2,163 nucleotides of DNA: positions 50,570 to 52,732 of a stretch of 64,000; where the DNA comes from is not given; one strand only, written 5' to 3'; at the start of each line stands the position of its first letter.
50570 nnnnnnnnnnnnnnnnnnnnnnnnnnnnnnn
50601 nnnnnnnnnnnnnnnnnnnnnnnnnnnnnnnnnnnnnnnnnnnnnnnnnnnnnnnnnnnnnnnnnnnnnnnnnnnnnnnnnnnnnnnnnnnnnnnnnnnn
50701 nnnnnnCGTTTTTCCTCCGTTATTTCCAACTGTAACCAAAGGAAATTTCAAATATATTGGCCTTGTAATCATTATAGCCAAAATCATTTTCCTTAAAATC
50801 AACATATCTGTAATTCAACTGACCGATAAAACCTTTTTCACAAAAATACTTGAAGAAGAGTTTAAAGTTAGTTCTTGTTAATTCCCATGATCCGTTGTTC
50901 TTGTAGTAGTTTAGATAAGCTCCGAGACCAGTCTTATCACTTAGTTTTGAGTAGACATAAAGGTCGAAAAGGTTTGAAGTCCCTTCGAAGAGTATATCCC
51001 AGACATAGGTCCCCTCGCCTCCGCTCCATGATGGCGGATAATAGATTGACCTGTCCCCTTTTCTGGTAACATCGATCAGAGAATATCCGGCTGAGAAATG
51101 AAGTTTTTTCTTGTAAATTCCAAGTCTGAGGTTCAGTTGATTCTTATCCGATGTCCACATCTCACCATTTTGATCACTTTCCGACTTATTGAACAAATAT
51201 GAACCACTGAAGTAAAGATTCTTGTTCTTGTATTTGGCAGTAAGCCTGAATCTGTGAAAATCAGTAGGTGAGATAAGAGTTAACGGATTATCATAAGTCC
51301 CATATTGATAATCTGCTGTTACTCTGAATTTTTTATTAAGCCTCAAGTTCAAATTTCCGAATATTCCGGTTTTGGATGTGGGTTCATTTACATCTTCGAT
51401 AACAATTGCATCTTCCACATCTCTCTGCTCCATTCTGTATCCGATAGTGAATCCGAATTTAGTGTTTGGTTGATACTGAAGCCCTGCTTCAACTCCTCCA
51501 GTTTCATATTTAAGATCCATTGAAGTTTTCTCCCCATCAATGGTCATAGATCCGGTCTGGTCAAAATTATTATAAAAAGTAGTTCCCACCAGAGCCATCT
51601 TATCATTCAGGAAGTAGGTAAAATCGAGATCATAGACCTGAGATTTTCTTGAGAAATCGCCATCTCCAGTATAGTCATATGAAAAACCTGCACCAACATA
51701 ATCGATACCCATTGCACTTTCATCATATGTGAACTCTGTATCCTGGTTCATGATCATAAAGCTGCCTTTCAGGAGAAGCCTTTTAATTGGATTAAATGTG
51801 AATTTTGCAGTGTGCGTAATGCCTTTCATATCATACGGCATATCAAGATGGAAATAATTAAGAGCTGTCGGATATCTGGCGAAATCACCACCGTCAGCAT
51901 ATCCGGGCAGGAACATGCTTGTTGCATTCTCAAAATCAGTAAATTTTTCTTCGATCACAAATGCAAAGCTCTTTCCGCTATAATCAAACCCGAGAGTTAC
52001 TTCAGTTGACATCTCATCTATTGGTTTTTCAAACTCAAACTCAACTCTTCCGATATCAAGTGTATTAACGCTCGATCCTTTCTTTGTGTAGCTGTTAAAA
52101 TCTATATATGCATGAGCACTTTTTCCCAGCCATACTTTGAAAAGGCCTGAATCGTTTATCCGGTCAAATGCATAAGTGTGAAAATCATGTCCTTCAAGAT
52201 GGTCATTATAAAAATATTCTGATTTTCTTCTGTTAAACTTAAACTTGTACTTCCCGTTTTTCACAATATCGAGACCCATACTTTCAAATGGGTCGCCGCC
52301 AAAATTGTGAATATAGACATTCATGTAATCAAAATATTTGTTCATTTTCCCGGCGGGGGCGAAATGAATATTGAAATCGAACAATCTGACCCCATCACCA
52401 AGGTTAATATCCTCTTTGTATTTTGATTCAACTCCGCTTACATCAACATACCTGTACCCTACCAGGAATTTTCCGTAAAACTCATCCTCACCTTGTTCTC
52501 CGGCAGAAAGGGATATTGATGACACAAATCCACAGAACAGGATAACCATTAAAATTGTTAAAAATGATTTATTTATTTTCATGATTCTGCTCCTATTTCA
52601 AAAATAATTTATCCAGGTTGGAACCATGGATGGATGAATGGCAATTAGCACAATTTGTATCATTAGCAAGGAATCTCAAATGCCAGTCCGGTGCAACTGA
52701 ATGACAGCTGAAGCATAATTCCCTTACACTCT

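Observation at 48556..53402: Mtr-like three-gene module in A-B-C order: periplasmic decaheme, barrel, decaheme lipoprotein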

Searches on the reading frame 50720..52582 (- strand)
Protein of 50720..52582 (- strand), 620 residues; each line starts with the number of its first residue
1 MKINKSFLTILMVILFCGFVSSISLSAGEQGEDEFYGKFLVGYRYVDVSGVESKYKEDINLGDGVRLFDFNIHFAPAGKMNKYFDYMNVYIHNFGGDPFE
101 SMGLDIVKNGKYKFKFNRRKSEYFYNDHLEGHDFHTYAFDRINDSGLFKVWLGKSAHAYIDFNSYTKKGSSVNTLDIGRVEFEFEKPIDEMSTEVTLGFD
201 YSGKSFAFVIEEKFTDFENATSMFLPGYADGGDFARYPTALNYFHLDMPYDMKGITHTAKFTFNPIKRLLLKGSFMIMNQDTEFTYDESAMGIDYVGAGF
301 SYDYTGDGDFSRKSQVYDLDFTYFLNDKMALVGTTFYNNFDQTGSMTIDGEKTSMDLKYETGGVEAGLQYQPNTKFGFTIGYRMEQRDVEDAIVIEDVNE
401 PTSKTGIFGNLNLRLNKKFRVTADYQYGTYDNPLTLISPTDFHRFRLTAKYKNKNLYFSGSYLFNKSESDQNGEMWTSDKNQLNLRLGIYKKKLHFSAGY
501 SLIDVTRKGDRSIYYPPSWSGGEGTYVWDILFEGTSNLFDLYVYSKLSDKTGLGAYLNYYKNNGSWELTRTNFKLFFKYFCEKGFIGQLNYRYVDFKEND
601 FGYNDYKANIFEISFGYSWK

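Call 3: search_protein_families(library=ncbifam, proteins=[window:50720-52582:-], max_evalue=0.01)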
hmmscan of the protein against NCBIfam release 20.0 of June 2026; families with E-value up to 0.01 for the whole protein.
window:50720-52582:- (620 aa): 1 family
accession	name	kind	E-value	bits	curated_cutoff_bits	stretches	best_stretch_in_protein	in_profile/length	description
NF041027.1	GSU2204_Se_pt_1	equivalog_domain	3.6e-08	32.6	350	1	364-435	383-454/580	GSU2204 family CXXCH-containing (seleno)protein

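Call 4: search_protein_families(library=pfam, proteins=[window:50720-52582:-], max_evalue=0.01)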
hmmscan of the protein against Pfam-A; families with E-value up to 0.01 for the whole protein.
window:50720-52582:- (620 aa): 1 family
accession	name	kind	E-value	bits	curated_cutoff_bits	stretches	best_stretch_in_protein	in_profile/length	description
PF13505.12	OMP_b-brl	-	3.4e-06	27.8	28.7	1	294-452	22-174/175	Outer membrane protein beta-barrel domain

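Call 6: search_solved_structures(query=window:50720-52582:-, max_evalue=10)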
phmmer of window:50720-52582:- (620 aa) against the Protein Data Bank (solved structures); distinct sequences matched with E-value up to 10: 0.

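Call 8: find_homologous_proteins(query=window:50720-52582:-, max_evalue=0.001)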
Query window:50720-52582:- (620 aa): 311 proteins with E <= 0.001 among 5691 candidates; the best 120 are listed.
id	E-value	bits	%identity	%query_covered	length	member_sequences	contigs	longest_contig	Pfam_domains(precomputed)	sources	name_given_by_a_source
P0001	0.0e+0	1423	100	100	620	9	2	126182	PF13505.13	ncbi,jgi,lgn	-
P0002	0.0e+0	1218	83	100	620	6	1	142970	-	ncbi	-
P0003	0.0e+0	1133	78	100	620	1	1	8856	-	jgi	-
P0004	0.0e+0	1036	71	100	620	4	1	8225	-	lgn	-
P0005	1.0e-274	931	66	100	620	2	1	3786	-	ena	-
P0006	4.7e-272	922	65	100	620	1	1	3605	-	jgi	-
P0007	5.5e-263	892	63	100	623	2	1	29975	-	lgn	-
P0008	2.7e-262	890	62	100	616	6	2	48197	-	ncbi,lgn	-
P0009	2.1e-258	877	61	99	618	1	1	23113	-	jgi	jgi:hypothetical protein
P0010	2.7e-257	874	61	100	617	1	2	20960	-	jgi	jgi:hypothetical protein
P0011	4.0e-257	873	61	100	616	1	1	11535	-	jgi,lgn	jgi:hypothetical protein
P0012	3.5e-256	870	61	99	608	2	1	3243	-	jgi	jgi:hypothetical protein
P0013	5.7e-253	859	61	100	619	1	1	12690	-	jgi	jgi:hypothetical protein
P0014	8.6e-249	846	59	100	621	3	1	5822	-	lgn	-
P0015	8.1e-248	842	59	100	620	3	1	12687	-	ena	-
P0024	2.0e-238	811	58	100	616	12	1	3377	PF11854.15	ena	-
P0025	5.6e-238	810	59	96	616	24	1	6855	PF11854.15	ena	-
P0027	3.9e-233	794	57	100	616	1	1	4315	PF11854.15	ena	-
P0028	1.8e-232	792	57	100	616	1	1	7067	PF11854.15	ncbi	-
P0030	3.9e-231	787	57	100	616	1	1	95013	PF11854.15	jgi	jgi:hypothetical protein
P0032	1.3e-229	782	57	96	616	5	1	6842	PF11854.15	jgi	-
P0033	5.2e-229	780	57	96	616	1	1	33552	PF11854.15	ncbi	-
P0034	7.6e-229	780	57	96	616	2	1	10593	PF11854.15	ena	-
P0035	2.0e-221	755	53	100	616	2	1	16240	PF11854.15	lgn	-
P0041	1.5e-202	693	51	100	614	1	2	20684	PF11854.15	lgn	-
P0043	1.6e-201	689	51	99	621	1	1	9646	PF13505.13,PF10677.16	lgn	-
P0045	5.0e-198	678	50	98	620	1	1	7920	PF11854.15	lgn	-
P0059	7.8e-192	657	50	100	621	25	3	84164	PF13505.13,PF10677.16,PF13609.13,PF11854.15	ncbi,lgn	-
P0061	1.6e-190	653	48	100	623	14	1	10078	PF13505.13,PF10677.16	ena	-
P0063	1.9e-190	653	49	99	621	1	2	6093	PF13505.13,PF10677.16,PF11854.15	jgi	-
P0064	2.4e-190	652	49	99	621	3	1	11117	PF10677.16,PF11854.15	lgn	-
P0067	4.3e-189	648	49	99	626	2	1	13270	PF13505.13,PF11854.15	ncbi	ncbi:MAG: MtrB/PioB family outer membrane beta-barrel protein [Candidatus Aminicenantales bacterium]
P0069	1.3e-188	647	49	99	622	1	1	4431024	PF13505.13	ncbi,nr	ncbi:MAG: hypothetical protein JSV96_09125 [Candidatus Aminicenantes bacterium]|nr:MAG: hypothetical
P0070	3.4e-187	642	47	100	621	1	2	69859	PF13505.13,PF10677.16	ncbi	-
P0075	4.4e-186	638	50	98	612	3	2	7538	PF10677.16,PF11854.15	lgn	-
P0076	6.5e-186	638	48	100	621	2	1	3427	PF13505.13,PF10677.16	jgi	-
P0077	1.1e-185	637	49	96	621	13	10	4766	PF13505.13,PF10677.16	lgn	-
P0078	3.8e-185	635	47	100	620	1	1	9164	PF13505.13,PF10677.16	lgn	-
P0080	4.7e-184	632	49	99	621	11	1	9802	PF13505.13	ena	-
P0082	2.2e-182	626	47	99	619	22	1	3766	PF10677.16,PF11854.15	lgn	-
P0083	2.8e-182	626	48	100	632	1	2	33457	PF13505.13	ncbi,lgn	-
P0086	9.2e-182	624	47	100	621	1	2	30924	PF13609.13,PF11854.15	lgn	-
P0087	1.3e-181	624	48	99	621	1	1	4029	PF13505.13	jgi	jgi:hypothetical protein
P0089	1.9e-181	623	48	100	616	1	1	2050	PF13505.13,PF13609.13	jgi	jgi:hypothetical protein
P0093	7.8e-181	621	47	100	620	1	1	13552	PF10677.16,PF11854.15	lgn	-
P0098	6.8e-180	618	48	96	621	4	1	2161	PF13505.13,PF10677.16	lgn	-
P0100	1.8e-179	617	47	99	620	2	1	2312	PF13505.13,PF10677.16,PF11854.15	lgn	-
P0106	6.9e-178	611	47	97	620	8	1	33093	PF13505.13,PF10677.16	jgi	jgi:opacity protein-like surface antigen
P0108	1.8e-177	610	46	98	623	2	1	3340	PF13505.13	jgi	jgi:hypothetical protein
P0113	1.4e-176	607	46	98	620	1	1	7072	PF13505.13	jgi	jgi:hypothetical protein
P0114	1.6e-176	607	47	99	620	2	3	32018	PF13505.13,PF10677.16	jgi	jgi:opacity protein-like surface antigen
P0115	2.0e-176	606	47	99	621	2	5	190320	PF13505.13,PF10677.16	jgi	jgi:opacity protein-like surface antigen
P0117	2.6e-176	606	47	99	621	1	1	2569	PF13505.13,PF10677.16,PF13609.13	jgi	jgi:opacity protein-like surface antigen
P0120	1.0e-175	604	47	100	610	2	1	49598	PF13505.13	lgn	-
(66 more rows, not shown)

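Call 10: find_encoding_contigs(protein=P0001, flank=10000, max_places=3)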
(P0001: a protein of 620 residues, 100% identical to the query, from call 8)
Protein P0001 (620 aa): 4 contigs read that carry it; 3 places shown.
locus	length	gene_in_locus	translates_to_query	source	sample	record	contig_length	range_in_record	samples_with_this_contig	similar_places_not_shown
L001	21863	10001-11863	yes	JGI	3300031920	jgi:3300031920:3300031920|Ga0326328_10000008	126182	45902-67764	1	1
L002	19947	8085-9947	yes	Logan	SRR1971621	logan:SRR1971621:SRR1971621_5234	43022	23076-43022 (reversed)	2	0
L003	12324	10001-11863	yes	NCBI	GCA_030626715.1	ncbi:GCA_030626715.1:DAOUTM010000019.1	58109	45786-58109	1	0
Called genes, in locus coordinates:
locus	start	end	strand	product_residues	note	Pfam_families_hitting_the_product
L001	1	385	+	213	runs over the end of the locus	PF14522:Cytochrome_C7 (faint), PF09699:Paired_CXXCH_1 (weak)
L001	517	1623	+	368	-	PF01436:NHL (faint), PF06739:SBBP (faint), PF17170:DUF5128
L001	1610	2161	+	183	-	PF09699:Paired_CXXCH_1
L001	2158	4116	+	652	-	-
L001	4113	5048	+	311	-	PF17170:DUF5128, PF01436:NHL (weak)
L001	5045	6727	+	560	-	PF14537:Cytochrom_c3_2 (faint), PF14522:Cytochrome_C7 (faint), PF09699:Paired_CXXCH_1, PF22113:Mtrc-MtrF_II-IV_dom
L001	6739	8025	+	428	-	PF02085:Cytochrom_CIII (faint), PF14522:Cytochrome_C7 (faint), PF14537:Cytochrom_c3_2 (faint), PF09699:Paired_CXXCH_1, PF22113:Mtrc-MtrF_II-IV_dom (weak), PF09699:Paired_CXXCH_1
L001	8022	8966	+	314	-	PF14559:TPR_19 (faint)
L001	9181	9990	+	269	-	PF14522:Cytochrome_C7 (faint), PF22678:Cytochrom_c_NrfB-like (weak), PF14537:Cytochrom_c3_2, PF09699:Paired_CXXCH_1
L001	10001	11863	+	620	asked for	PF13505:OMP_b-brl (faint)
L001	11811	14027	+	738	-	PF02085:Cytochrom_CIII (faint), PF22113:Mtrc-MtrF_II-IV_dom (faint), PF14537:Cytochrom_c3_2 (faint), PF14522:Cytochrome_C7 (weak)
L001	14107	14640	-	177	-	PF00156:Pribosyltran (weak)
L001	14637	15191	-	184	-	-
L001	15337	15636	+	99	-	PF09834:DUF2061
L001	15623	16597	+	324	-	PF00535:Glycos_transf_2, PF10111:Glyco_tranf_2_2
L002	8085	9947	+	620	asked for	PF13505:OMP_b-brl (faint)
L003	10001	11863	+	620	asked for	PF13505:OMP_b-brl (faint)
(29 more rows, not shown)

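Call 14: search_solved_structures(query=A1, max_evalue=10, show_alignments=2)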
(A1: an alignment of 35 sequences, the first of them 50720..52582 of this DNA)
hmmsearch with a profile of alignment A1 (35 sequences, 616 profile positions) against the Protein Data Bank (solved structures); distinct sequences matched with E-value up to 10: 0.

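Call 15: search_protein_families(library=pfam, alignment_id=A1, max_evalue=0.01)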
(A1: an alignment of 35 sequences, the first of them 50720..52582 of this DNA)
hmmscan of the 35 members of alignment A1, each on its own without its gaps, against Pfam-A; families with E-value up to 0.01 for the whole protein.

A. member 1, window:50720-52582:- (620 aa): 1 family
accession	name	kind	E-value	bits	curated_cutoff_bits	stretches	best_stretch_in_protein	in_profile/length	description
PF13505.12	OMP_b-brl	-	3.4e-06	27.8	28.7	1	294-452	22-174/175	Outer membrane protein beta-barrel domain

B. families by the number of members that match (of 35 scanned): 7 families
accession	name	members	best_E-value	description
PF10677.15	DUF2490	24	5.2e-07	Protein of unknown function (DUF2490)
PF13505.12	OMP_b-brl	15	9.9e-08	Outer membrane protein beta-barrel domain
PF11854.14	MtrB_PioB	6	2.8e-10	Putative outer membrane beta-barrel porin, MtrB/PioB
PF13609.12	Porin_4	3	3.2e-07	Gram-negative porin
PF02530.20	Porin_2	1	0.00017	Porin subfamily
PF07437.17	YfaZ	1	0.00085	YfaZ precursor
PF19783.5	DUF6268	1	0.0018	Domain of unknown function (DUF6268)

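Call 23: find_related_loci(query=A1, collection=genome_contigs, flank=6000)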
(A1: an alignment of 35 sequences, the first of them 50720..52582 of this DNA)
Query A1 (620 aa) in genome_contigs; peptide patterns used: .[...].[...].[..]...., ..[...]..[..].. (x = any residue, [..] = any of these).
164 stretches matched a pattern; 82 encode a relative of the query (tblastn E <= 1e-3); the best 80 are kept; 79 distinct loci.
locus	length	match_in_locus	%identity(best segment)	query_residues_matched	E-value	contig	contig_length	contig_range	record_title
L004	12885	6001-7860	94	1-620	0e+0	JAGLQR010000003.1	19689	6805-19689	MAG: Candidatus Aminicenantes bacterium isolate RS_8_64 ROV157_8.bin.64.fa_3, whole genome shotgun sequence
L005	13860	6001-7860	86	1-620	0e+0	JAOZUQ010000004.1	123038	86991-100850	MAG: Candidatus Aminicenantes bacterium isolate GMC8.metabat2.13 GMC8_11_length_123038_cov_8.820983, whole genome shotgu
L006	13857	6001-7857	84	1-619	0e+0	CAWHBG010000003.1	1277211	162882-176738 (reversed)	MAG: Candidatus Aminicenantes bacterium isolate MFD03804.bin.1.187 genome assembly, contig: contig_6312, whole genome sh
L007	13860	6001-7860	83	1-620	0e+0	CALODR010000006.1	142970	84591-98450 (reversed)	MAG: uncultured bacterium isolate HOU_bin.0035 genome assembly, contig: contig_31106, whole genome shotgun sequence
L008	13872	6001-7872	53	1-619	0e+0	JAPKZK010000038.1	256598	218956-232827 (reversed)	MAG: Candidatus Aminicenantes bacterium isolate LacPavin_0920_SED2_MAG_46_26 LacPavin_0920_SED2_scaffold_671350, whole g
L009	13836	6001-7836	53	4-619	0e+0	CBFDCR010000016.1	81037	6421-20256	MAG TPA_asm: uncultured bacterium isolate SRR26215683_binner23_Refined_38 genome assembly, contig: ERZ25073488.50, whole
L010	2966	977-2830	51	10-620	0e+0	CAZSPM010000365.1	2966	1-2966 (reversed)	MAG TPA_asm: uncultured Eubacteriales bacterium isolate binchicken_co275_105 genome assembly, contig: NODE_76370_length_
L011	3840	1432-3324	50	1-619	0e+0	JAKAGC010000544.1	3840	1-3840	MAG: Acidobacteria bacterium isolate WY2.bin142 NODE_50977_length_3840_cov_1.234581, whole genome shotgun sequence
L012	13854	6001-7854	49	10-620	0e+0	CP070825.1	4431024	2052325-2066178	MAG: Candidatus Aminicenantes bacterium isolate bin112 chromosome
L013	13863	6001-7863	50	1-620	0e+0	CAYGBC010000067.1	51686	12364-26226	MAG TPA_asm: uncultured Eubacteriales bacterium isolate ERP108616_co1_418 genome assembly, contig: k119_1115447, whole g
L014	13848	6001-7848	48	10-620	0e+0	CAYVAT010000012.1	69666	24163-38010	MAG TPA_asm: uncultured Eubacteriales bacterium isolate binchicken_co178_256 genome assembly, contig: NODE_734_length_69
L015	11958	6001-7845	47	10-620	0e+0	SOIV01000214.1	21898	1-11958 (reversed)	MAG: Candidatus Aminicenantes bacterium isolate E29_bin47 NODE_409_length_21898_cov_97.898503, whole genome shotgun sequ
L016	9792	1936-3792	48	10-620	0e+0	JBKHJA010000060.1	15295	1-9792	MAG: Candidatus Aminicenantes bacterium isolate D4M11_12 NODE_2061_length_15295_cov_18.155774, whole genome shotgun sequ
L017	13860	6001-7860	47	1-620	0e+0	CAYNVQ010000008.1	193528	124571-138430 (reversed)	MAG TPA_asm: uncultured Eubacteriales bacterium isolate SRP323688_co1_275 genome assembly, contig: NODE_133_length_19352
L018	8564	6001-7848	49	10-620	0e+0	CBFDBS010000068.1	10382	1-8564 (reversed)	MAG TPA_asm: uncultured bacterium isolate SRR26215677_binner13_Refined_51 genome assembly, contig: ERZ25073487.5023, who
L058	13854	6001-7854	35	2-619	3e-115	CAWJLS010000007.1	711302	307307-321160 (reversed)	MAG: uncultured Acidobacteriota bacterium isolate MFD05684.bin.3.171 genome assembly, contig: contig_34070, whole genome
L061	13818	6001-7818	34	27-620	3e-108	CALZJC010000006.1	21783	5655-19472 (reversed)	MAG: Thermoanaerobaculia bacterium isolate FO_M_Acidobacteriota_08.1 genome assembly, contig: scaffold_1619, whole genom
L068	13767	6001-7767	36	37-619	4e-107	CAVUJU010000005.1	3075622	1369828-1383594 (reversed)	MAG: uncultured Acidobacteriota bacterium isolate MFD01721.bin.1.239 genome assembly, contig: contig_7017, whole genome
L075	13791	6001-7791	30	28-619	3e-88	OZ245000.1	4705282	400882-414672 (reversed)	MAG: Candidatus Rariloculaceae bacterium isolate 04f5adf3-adc5-4b11-a252-46a7a8cc0e04 genome assembly, chromosome: 1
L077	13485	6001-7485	22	1-452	6e-24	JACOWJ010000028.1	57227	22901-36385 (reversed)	MAG: Nitrospinota bacterium isolate NC_groundwater_123_Ag_B-0.1um_58_14 S3_GD2017_2_B1_scaffold_240, whole genome shotgu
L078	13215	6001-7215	21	42-433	3e-15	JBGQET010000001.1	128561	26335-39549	MAG: Candidatus Binatia bacterium isolate OBJ2_061818_090_70 k141_748896_length_128561_cov_14.5368, whole genome shotgun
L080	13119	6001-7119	21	42-399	5e-11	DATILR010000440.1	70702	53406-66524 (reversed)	MAG TPA_asm: Candidatus Binatus sp. isolate SMAG_U15749 k141_1705209, whole genome shotgun sequence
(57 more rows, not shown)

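Call 29: predict_structure(alignment_id=A1)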
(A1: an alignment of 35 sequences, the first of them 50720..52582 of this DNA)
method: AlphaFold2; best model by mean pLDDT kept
length: 620 residues; sequences in the alignment: 35
mean_pLDDT: 83.4   pTM: 0.73
mean pLDDT of the five models: 83.4, 82.1, 81.9, 80.9, 78.1
residues with pLDDT >= 90: 331; 70-90: 170; 50-70: 70; < 50: 49
segments of 3 or more residues with pLDDT < 50: 1-3, 16-31, 224-239, 392-397, 518-522
pLDDT, mean of each block of 10 residues (from residue 1): 52 49 28 75 91 82 82 85 90 70 93 95 75 72 95 95 93 63 74 97 94 94 43 41 77 97 93 97 88 72 90 96 94 96 90 87 96 94 89 50 92 94 95 71 96 95 93 82 97 95 91 56 61 92 93 96 89 94 86 92 90 89
secondary structure, 60 per line:
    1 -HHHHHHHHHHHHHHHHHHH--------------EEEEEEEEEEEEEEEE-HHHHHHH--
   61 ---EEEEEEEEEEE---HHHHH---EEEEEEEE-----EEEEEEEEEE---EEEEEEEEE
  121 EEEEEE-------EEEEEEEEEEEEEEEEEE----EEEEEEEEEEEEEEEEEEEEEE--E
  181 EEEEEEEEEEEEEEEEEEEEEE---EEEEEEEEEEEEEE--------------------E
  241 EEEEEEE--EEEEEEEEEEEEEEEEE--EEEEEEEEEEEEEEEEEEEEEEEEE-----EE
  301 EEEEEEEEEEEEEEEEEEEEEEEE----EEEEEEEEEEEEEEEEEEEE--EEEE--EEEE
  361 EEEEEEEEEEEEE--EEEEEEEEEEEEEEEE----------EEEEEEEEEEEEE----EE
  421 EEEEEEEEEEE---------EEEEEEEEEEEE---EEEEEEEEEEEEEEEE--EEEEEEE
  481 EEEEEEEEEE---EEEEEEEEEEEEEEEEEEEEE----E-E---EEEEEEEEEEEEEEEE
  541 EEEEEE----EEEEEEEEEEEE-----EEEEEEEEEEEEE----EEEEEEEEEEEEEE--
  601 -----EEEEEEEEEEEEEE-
elements in order: H2-20 E35-50 H52-58 E64-74 H78-82 E86-93 E99-108 E112-126 E134-151 E156-177 E180-202 E206-219 E240-247 E250-266 E269-293 E299-324 E329-348 E351-354 E357-373 E376-391 E402-414 E419-431 E441-452 E456-471 E474-490 E494-514 E525-546 E551-562 E568-580 E585-598 E606-619
